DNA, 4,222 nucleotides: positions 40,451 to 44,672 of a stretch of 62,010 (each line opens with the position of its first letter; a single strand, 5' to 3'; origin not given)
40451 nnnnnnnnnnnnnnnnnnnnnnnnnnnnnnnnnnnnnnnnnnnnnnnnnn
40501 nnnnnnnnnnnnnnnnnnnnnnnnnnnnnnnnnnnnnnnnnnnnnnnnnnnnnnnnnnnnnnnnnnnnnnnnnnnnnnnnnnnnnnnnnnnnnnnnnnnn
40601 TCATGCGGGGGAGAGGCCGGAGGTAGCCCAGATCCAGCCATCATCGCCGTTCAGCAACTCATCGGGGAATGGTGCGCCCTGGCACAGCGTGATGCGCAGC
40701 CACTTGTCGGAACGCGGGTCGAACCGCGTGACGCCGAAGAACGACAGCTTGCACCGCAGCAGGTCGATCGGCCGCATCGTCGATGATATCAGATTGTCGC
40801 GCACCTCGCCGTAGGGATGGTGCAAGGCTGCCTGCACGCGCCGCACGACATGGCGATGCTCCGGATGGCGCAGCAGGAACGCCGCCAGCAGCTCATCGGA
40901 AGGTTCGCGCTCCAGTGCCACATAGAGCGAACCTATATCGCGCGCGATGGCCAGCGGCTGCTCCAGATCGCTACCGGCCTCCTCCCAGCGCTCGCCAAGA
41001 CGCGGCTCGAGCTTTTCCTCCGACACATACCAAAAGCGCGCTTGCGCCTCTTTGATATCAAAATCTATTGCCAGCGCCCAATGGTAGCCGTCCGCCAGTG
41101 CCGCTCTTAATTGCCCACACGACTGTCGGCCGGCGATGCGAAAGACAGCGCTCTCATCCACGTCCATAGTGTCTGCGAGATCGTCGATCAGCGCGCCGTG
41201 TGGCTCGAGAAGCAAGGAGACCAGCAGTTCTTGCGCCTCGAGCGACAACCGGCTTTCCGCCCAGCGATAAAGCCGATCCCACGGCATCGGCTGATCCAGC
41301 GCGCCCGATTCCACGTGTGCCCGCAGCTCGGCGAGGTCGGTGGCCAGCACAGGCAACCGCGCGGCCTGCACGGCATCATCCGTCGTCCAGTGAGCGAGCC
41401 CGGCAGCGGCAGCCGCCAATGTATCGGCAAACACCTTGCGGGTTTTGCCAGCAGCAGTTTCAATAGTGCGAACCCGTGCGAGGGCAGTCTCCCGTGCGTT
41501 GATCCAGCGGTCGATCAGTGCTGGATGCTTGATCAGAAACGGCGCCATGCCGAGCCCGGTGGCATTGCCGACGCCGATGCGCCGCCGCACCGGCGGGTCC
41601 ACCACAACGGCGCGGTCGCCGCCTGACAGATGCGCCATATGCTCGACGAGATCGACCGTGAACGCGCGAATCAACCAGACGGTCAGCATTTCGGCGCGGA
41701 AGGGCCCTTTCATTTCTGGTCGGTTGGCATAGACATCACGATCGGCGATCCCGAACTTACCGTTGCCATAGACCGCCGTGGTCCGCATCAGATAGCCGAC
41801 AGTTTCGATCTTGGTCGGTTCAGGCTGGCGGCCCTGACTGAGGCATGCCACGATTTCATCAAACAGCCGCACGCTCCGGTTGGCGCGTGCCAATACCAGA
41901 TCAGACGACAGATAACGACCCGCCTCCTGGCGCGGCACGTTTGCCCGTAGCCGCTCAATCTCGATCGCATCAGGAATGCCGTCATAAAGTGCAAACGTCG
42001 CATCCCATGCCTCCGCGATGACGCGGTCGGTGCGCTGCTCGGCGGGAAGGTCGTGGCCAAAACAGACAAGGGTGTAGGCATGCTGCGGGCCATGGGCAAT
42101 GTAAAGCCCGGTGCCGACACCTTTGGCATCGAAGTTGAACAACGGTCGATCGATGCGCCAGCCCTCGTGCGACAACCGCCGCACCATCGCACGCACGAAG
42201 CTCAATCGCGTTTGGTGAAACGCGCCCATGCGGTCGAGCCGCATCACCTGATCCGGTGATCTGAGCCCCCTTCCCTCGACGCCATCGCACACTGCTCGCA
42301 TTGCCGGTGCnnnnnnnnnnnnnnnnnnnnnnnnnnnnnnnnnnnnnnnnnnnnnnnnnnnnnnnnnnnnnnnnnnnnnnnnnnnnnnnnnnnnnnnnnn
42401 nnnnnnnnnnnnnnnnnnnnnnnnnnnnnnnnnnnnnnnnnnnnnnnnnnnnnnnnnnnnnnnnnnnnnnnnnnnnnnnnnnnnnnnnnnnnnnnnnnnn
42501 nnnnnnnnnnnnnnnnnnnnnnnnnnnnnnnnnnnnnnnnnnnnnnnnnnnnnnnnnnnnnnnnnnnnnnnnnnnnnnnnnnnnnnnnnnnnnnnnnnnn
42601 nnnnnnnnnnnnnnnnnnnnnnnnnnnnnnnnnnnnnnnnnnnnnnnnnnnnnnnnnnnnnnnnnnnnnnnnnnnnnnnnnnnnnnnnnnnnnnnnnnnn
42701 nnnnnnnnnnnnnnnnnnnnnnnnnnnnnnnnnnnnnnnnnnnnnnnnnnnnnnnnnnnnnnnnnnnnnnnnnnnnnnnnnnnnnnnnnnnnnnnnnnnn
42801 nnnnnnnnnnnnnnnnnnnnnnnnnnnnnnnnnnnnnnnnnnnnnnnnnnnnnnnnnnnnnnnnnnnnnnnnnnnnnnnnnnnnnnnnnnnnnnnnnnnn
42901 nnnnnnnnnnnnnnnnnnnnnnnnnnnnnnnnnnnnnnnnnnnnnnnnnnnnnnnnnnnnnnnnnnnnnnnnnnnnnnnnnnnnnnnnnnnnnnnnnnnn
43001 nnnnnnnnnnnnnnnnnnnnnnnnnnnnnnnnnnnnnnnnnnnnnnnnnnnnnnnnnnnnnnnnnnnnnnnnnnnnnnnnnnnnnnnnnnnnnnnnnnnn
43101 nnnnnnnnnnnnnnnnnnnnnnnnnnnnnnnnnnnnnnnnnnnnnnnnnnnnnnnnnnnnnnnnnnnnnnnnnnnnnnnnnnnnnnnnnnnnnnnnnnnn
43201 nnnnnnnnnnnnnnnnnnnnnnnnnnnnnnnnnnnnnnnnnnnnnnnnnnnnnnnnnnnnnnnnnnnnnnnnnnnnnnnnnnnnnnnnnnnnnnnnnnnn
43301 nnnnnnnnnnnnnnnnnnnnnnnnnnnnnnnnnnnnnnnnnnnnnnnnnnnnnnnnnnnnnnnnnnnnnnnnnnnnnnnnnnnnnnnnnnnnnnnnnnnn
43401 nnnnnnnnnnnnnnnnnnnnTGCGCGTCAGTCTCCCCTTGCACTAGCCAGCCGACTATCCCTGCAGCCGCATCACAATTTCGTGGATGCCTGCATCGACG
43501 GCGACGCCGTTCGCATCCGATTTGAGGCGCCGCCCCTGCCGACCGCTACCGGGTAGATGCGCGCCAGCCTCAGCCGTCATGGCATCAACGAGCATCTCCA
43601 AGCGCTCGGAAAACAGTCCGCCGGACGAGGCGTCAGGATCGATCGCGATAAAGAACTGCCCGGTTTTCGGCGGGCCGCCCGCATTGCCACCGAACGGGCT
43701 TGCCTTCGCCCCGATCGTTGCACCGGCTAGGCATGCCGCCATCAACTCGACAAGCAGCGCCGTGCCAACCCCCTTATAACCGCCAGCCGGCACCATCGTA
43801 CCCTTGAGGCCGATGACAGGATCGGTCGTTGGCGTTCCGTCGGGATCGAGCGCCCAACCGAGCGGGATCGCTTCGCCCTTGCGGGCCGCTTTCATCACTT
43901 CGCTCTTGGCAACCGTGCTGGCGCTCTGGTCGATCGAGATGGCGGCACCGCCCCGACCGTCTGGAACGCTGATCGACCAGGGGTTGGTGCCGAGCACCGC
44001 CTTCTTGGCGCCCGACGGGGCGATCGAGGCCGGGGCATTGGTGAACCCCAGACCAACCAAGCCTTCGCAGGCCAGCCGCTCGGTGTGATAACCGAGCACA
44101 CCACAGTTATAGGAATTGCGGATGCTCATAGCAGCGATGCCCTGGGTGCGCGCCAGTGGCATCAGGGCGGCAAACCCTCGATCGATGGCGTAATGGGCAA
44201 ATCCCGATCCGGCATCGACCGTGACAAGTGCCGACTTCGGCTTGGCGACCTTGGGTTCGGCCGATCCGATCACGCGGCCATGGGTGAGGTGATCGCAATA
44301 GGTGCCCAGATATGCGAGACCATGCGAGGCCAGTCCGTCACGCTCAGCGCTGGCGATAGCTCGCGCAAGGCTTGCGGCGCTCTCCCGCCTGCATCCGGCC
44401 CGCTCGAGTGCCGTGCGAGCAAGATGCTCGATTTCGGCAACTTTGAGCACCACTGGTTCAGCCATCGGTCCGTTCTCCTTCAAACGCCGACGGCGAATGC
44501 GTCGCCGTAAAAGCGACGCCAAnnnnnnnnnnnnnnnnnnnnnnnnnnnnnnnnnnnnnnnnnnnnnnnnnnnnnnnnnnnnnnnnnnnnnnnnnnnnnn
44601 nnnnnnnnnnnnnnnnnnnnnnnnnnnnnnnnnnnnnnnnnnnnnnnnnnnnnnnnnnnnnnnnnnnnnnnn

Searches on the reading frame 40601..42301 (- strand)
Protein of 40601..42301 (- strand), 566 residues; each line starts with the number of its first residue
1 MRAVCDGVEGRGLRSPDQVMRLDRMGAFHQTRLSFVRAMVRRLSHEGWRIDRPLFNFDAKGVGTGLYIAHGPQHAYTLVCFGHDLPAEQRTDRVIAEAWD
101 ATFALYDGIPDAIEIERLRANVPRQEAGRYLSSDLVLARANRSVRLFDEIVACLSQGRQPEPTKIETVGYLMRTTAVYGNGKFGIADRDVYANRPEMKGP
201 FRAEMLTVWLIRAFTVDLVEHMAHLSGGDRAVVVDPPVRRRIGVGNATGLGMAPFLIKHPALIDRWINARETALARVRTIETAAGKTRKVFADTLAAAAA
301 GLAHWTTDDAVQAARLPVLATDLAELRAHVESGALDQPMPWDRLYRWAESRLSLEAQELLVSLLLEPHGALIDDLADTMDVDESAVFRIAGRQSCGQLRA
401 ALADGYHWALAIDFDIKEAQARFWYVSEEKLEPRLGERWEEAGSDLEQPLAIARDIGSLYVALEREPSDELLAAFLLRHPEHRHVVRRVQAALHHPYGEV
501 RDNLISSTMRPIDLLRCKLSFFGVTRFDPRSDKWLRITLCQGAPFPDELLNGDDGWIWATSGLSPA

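Call 12: search_protein_families(library=ncbifam, proteins=[window:40601-42301:-])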
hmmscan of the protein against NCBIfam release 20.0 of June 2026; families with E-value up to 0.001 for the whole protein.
window:40601-42301:- (566 aa): 0 families

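Call 13: find_encoding_contigs(protein=window:40601-42301:-, flank=2000, max_places=4)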
Protein window:40601-42301:- (566 aa): no gene with exactly this product is on record in the collection.

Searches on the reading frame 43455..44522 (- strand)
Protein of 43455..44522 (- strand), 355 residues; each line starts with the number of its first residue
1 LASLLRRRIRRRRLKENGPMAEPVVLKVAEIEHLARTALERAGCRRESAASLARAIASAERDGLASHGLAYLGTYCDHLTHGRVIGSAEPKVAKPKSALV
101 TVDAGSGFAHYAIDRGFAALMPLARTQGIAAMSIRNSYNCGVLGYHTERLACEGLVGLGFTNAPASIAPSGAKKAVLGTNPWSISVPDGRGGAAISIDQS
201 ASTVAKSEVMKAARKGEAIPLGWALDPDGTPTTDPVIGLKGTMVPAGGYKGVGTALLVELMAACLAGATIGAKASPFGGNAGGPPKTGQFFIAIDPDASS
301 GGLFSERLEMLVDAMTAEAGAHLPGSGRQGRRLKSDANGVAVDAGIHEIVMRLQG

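Call 12: search_protein_families(library=ncbifam, proteins=[window:43455-44522:-])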
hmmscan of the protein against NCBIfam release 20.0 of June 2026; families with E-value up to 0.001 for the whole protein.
window:43455-44522:- (355 aa): 5 families
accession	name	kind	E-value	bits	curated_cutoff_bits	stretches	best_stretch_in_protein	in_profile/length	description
NF040650.1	sulfolac_dhydr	equivalog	3.2e-54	184.4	500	1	32-348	9-324/339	L-sulfolactate dehydrogenase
NF011599.0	PRK15025.1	equivalog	2.3e-37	129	356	1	28-348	5-329/349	ureidoglycolate dehydrogenase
TIGR03175.1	AllD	equivalog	2.5e-37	128.8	496.2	1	28-348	5-329/349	ureidoglycolate dehydrogenase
NF007504.0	PRK10098.1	equivalog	3.5e-32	111.5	336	1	26-345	7-332/360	malate/lactate/ureidoglycolate dehydrogenase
NF009750.0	PRK13260.1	equivalog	2.9e-30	105.5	316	1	37-349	14-328/332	3-dehydro-L-gulonate 2-dehydrogenase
